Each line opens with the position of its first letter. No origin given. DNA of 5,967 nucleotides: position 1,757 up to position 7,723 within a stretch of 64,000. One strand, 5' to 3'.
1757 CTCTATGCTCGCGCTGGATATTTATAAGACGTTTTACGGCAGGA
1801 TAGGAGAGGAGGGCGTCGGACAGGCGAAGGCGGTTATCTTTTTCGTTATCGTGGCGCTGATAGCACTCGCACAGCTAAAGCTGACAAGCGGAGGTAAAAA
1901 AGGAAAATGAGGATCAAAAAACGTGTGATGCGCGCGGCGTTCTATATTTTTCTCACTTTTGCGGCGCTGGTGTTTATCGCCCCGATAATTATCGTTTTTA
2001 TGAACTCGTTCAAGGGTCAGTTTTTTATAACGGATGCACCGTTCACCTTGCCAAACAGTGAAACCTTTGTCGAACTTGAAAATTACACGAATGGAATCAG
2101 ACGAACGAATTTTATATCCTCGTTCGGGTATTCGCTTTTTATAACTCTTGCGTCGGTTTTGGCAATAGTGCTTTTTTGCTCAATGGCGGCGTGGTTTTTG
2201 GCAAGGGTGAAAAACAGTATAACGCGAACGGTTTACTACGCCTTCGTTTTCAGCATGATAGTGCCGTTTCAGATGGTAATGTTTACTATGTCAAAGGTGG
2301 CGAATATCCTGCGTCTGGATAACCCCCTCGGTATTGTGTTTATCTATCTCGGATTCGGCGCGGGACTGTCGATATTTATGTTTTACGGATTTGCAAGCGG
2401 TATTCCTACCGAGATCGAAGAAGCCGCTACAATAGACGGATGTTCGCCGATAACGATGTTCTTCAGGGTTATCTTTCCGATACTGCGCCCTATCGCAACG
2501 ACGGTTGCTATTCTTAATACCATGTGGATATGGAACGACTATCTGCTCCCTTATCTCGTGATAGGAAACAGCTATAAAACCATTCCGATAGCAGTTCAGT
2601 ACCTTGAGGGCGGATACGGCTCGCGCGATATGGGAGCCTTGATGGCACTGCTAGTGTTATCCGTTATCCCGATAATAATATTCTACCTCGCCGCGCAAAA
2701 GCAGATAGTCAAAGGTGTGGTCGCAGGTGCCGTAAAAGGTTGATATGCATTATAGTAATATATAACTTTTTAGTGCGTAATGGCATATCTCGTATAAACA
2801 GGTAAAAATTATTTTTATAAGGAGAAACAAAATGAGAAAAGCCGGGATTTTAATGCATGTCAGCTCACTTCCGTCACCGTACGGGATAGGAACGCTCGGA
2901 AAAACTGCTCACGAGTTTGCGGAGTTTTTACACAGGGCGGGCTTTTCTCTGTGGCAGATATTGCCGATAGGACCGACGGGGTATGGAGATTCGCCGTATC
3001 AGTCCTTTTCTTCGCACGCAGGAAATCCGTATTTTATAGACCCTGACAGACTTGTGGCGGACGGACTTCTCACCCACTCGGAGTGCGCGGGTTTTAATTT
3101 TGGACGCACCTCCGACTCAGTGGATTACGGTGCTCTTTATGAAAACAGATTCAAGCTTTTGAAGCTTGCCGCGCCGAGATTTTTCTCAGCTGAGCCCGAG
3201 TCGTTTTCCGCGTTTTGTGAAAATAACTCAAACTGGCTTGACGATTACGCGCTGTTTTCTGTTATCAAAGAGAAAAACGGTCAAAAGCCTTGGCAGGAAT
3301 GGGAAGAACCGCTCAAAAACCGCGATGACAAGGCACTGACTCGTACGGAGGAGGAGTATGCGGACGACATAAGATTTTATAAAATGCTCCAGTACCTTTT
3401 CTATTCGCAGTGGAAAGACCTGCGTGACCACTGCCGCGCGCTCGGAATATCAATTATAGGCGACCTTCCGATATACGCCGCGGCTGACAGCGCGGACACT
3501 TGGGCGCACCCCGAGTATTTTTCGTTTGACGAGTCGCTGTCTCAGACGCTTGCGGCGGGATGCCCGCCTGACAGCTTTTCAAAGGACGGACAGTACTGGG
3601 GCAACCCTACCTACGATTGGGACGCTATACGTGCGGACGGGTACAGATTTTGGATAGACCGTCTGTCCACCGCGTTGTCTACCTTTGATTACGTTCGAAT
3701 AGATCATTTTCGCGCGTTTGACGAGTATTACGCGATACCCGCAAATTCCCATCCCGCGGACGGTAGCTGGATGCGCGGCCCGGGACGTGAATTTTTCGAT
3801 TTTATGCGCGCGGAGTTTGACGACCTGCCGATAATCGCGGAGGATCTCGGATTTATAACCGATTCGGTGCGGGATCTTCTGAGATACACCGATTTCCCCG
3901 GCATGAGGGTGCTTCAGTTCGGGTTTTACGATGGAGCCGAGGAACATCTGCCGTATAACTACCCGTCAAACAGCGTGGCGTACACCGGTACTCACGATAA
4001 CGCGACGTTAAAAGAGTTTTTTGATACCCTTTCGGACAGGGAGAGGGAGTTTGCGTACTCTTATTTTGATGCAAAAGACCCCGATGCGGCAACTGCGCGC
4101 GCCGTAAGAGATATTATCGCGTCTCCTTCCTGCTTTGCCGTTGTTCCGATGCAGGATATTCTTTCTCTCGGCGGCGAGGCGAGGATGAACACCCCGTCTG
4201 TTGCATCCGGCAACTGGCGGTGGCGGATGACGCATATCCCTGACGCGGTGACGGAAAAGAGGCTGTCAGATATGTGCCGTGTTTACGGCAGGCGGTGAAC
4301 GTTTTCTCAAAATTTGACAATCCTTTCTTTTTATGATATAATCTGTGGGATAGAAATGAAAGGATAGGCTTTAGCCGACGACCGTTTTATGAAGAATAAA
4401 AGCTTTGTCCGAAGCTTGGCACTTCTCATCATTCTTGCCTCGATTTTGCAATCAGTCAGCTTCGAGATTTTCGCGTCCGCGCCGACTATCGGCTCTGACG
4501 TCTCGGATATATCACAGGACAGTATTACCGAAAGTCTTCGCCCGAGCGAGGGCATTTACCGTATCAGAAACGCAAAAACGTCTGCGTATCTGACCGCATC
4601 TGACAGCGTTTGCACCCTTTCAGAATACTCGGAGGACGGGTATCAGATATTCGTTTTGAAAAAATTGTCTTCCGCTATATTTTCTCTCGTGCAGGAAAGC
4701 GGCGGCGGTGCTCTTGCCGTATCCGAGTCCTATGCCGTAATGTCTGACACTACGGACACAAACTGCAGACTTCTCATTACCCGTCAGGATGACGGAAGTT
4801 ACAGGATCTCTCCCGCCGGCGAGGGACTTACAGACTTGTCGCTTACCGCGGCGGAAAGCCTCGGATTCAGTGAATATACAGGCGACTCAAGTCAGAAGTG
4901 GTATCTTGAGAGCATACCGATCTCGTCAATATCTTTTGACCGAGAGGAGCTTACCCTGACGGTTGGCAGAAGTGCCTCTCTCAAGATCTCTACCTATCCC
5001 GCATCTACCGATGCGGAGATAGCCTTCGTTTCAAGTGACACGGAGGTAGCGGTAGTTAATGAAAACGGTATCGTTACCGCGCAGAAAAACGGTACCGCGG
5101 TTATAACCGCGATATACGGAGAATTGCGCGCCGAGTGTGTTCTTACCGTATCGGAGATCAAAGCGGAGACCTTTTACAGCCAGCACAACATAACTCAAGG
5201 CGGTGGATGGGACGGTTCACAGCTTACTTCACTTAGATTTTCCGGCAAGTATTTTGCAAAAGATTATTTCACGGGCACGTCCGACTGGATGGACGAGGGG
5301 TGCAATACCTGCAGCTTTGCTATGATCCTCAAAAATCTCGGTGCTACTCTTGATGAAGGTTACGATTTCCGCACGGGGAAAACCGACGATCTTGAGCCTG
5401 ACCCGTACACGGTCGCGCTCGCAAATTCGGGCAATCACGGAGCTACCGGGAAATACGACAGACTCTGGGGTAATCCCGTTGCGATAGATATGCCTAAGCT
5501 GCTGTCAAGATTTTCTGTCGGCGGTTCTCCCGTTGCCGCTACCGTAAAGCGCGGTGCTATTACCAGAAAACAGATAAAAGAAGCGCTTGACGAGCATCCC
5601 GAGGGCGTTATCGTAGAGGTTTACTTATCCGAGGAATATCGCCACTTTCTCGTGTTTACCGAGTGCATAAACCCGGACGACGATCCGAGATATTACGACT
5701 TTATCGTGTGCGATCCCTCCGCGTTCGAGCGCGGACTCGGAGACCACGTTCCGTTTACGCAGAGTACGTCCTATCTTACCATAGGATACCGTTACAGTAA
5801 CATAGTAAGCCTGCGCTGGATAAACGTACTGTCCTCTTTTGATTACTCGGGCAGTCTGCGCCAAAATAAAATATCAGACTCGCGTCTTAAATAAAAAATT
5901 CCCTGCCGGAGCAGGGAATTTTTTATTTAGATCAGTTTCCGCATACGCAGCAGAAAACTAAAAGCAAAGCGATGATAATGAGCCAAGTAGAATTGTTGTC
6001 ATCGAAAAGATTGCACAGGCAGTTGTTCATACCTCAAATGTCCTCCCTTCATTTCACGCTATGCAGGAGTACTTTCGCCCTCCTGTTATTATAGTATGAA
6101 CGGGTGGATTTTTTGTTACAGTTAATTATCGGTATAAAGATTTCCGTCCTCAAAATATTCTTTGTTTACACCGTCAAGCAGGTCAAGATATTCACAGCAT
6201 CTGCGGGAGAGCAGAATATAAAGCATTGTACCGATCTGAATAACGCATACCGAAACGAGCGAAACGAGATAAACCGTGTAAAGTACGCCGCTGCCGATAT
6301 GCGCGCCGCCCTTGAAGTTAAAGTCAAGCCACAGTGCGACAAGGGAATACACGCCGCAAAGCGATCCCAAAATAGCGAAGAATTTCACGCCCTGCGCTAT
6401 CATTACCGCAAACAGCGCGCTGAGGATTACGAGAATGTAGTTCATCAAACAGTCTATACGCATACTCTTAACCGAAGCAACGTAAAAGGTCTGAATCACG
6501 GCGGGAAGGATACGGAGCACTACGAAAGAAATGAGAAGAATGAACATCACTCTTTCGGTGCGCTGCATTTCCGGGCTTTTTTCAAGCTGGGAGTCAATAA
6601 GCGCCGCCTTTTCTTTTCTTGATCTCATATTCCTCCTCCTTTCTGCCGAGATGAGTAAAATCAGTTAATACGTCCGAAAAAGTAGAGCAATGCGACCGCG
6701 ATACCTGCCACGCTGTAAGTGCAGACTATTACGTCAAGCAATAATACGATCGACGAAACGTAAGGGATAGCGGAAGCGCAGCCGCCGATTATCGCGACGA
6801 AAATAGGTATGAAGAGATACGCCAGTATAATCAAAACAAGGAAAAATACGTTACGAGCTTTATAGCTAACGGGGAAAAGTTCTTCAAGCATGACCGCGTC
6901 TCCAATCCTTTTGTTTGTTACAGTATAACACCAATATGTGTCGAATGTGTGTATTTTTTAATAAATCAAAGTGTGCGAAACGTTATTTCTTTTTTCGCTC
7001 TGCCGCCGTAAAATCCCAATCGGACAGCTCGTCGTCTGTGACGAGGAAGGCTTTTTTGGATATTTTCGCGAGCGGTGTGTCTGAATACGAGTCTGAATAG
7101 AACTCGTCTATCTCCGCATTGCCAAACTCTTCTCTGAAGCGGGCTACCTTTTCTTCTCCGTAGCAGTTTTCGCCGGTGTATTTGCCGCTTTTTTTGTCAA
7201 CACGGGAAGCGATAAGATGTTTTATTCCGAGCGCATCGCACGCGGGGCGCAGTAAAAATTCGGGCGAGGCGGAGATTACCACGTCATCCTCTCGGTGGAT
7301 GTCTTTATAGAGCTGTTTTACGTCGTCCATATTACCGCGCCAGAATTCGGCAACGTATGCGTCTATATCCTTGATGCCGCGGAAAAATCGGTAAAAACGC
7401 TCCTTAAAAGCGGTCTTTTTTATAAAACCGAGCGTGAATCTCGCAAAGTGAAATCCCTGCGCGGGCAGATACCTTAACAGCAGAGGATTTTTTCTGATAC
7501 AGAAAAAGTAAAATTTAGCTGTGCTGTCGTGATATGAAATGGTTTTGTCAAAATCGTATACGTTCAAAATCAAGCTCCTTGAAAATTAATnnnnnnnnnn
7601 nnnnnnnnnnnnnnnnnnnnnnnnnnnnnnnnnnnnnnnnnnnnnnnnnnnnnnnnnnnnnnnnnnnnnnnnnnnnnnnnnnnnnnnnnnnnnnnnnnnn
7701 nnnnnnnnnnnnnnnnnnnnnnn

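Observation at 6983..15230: Eight-gene phosphoesterase-rich operon that ends in a glycyl radical enzyme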

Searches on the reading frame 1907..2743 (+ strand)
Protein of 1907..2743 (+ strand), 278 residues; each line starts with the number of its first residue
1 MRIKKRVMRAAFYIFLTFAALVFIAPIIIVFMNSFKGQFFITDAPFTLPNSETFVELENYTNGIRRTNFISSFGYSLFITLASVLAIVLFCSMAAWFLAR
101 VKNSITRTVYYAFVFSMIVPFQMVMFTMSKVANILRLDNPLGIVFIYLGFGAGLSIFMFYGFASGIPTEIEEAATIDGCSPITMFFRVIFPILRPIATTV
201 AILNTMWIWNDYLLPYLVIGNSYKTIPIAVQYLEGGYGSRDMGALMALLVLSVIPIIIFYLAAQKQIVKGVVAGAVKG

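Call 9: search_protein_families(library=pfam, proteins=[window:1907-2743:+], max_evalue=0.001)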
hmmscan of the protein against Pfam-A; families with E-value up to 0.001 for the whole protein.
window:1907-2743:+ (278 aa): 1 family
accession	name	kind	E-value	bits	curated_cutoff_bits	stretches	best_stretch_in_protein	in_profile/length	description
PF00528.27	BPD_transp_1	-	3.3e-17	63.2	26.4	1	93-270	3-181/184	Binding-protein-dependent transport system inner membrane component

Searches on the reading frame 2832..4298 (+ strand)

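Call 9: search_protein_families(library=pfam, proteins=[window:2832-4298:+], max_evalue=0.001)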
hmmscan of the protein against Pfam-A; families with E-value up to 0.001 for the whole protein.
window:2832-4298:+ (488 aa): 1 family
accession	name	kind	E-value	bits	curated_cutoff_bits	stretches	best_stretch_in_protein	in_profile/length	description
PF02446.23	Glyco_hydro_77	-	4e-173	577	25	1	8-467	1-460/465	4-alpha-glucanotransferase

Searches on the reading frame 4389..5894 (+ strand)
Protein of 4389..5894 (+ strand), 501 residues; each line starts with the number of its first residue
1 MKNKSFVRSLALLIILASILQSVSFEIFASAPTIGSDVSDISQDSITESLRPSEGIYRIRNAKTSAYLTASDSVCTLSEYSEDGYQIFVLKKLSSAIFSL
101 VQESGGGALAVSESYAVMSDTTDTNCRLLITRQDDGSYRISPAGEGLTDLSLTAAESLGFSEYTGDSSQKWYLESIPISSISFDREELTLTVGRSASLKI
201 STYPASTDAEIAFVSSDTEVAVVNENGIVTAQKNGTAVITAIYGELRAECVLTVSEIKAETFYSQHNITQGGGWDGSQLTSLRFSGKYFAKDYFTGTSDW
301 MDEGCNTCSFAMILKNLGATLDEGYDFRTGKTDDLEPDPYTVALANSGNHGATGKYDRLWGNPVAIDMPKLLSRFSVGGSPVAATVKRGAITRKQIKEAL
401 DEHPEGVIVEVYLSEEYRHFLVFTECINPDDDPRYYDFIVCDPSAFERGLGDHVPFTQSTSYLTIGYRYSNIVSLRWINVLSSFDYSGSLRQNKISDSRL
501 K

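Call 9: search_protein_families(library=pfam, proteins=[window:4389-5894:+], max_evalue=0.001)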
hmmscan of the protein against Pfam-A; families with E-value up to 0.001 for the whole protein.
window:4389-5894:+ (501 aa): 3 families
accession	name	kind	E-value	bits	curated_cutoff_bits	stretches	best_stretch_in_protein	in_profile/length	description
PF02368.24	Big_2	-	7.2e-10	39.1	22.8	1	179-245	3-70/79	Bacterial Ig-like domain (group 2)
PF22359.2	Big-like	-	3.9e-08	33.8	27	1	213-255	5-47/48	Bacterial Ig-like domain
PF14200.12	RicinB_lectin_2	-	0.00084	20.4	25.6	0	54-113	12-78/89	Ricin-type beta-trefoil lectin domain-like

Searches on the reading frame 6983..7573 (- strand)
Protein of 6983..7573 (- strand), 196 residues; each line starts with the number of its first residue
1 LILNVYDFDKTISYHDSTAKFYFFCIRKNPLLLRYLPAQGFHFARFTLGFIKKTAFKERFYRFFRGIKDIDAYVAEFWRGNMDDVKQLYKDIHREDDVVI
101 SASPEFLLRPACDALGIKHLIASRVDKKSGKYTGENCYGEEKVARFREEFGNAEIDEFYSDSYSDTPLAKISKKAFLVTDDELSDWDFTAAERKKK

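Call 5: search_protein_families(library=pfam, proteins=[window:6983-7573:-], max_evalue=0.01)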
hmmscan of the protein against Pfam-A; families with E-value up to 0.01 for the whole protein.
window:6983-7573:- (196 aa): 1 family
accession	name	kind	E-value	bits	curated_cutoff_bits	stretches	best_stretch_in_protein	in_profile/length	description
PF12710.13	HAD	-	5.6e-25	89.3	27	1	5-170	2-189/189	haloacid dehalogenase-like hydrolase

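Call 54: search_protein_families(library=ncbifam, proteins=[window:6983-7573:-], max_evalue=0.001)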
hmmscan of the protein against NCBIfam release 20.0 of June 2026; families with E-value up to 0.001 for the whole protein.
window:6983-7573:- (196 aa): 5 families
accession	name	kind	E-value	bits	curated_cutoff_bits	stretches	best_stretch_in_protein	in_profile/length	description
TIGR01490.1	HAD-SF-IB-hyp1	subfamily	5.2e-19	69.3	98.3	1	5-178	3-196/202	HAD-IB family hydrolase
NF052360.1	HolPasePseu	equivalog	4.9e-13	49.2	280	1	1-182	1-201/218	histidinol-phosphatase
TIGR01488.1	HAD-SF-IB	subfamily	7.6e-13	48.8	45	1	5-171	3-176/177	HAD-IB family phosphatase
NF052359.1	HolPaseNeis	equivalog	6e-10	39.2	400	1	3-182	3-204/221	histidinol-phosphatase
TIGR01545.1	YfhB_g-proteo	equivalog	1.2e-05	25.2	259.25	1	117-180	137-202/210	phosphatidylglycerophosphatase C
